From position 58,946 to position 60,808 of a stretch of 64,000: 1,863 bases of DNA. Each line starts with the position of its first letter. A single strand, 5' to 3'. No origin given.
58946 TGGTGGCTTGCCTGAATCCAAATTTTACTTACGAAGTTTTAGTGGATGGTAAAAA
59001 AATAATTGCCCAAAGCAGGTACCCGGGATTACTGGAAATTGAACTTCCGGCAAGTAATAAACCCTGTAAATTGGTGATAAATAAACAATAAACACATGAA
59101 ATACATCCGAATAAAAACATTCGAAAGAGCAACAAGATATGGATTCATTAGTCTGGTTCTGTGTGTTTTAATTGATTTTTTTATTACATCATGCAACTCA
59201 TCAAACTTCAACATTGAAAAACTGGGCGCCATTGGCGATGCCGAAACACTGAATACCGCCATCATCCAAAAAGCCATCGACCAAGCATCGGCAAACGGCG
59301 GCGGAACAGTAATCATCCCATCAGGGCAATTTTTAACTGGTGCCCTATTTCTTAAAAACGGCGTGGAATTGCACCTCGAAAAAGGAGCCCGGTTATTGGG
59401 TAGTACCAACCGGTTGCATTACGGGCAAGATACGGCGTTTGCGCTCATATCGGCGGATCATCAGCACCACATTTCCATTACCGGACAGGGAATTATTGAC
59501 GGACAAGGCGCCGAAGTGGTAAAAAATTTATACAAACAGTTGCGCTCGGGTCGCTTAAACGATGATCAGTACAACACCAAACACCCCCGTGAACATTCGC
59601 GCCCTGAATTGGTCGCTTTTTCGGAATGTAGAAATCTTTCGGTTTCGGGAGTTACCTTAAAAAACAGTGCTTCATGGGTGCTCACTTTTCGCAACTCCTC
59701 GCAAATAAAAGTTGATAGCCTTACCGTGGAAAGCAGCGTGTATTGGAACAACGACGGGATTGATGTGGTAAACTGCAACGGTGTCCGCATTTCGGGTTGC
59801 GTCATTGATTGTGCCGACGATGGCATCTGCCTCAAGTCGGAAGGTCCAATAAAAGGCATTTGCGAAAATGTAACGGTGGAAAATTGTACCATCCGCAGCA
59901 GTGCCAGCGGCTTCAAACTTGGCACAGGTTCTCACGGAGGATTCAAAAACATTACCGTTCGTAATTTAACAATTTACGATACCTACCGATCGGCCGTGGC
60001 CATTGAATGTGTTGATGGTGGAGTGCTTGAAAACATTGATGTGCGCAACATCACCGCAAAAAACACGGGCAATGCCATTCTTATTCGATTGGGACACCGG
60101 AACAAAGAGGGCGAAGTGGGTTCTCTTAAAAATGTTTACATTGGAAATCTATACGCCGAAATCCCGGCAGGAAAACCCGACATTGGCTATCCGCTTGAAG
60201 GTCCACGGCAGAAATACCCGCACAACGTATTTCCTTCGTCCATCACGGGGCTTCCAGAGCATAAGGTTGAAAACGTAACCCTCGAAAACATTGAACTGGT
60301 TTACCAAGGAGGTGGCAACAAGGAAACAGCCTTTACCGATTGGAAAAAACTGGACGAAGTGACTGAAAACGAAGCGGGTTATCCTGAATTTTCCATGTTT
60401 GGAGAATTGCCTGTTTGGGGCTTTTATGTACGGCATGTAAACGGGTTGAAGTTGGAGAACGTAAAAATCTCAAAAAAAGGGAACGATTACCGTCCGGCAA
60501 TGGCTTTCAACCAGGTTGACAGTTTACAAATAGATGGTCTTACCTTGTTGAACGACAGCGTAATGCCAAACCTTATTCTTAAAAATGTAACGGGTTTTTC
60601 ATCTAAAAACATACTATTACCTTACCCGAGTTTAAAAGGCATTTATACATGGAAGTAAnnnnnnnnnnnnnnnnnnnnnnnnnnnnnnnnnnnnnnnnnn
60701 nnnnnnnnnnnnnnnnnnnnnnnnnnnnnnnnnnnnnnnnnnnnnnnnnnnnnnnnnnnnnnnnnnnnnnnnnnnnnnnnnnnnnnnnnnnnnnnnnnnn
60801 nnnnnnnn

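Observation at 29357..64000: Complete myo-inositol catabolic operon fused to a SusC/SusD polysaccharide-utilisation locus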

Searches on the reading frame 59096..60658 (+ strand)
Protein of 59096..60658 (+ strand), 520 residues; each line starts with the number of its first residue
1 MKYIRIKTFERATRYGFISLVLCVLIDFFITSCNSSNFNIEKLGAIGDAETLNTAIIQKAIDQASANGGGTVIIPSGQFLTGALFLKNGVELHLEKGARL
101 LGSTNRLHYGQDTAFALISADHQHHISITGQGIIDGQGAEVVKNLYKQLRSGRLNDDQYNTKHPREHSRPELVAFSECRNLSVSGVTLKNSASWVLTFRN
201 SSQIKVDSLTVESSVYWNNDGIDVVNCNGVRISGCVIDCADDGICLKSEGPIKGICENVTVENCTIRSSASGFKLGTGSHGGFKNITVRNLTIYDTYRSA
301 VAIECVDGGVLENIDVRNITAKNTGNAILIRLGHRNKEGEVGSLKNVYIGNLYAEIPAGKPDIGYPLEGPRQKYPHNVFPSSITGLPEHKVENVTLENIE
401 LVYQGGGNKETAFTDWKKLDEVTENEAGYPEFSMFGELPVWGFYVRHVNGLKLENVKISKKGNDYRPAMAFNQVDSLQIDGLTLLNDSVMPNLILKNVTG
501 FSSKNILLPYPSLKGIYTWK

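Call 4: search_protein_families(library=pfam, proteins=[window:59096-60658:+])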
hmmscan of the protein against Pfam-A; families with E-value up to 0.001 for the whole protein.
window:59096-60658:+ (520 aa): 2 families
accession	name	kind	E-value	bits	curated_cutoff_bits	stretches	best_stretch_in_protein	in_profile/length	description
PF00295.23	Glyco_hydro_28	-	5.1e-22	78.8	22.9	1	72-347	9-266/324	Glycosyl hydrolases family 28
PF12708.12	Pect-lyase_RHGA_epim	-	2.5e-09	37.7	27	1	38-159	2-112/213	Rhamnogalacturonase A/epimerase, pectate lyase-like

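Call 27: find_encoding_contigs(protein=window:59096-60658:+, flank=10000, max_places=6)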
Protein window:59096-60658:+ (520 aa): no gene with exactly this product is on record in the collection.

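Call 38: search_solved_structures(query=window:59096-60658:+, max_evalue=0.001)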
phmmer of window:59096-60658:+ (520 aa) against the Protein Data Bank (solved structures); distinct sequences matched with E-value up to 0.001: 10.
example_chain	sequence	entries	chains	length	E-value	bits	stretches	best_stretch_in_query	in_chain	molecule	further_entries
3jur_A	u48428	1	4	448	1.8e-29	106.1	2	166-374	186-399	Exo-poly-alpha-D-galacturonosidase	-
4mxn_A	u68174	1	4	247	1.6e-24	89.8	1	37-251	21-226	Uncharacterized protein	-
5olp_A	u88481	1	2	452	4e-23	85.2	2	165-325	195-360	Pectate lyase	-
2uve_A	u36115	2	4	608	7.2e-14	54.6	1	31-110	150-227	EXOPOLYGALACTURONASE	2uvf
7b7a_A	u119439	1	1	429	1.8e-12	50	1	34-331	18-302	Pectin lyase-like superfamily protein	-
8ikx_A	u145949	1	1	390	3.2e-12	49.2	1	38-332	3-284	Pectin lyase-like superfamily protein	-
1bhe_A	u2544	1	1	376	4.3e-12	48.8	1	51-340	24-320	POLYGALACTURONASE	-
7b8b_A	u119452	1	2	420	1.3e-06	30.7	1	37-338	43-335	Polygalacturonase ADPG2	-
2pyg_A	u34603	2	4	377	1.7e-05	27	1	37-102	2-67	Poly(beta-D-mannuronate) C5 epimerase 4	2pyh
5lw3_A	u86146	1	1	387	2.9e-05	26.2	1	37-83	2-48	Poly(beta-D-mannuronate) C5 epimerase 6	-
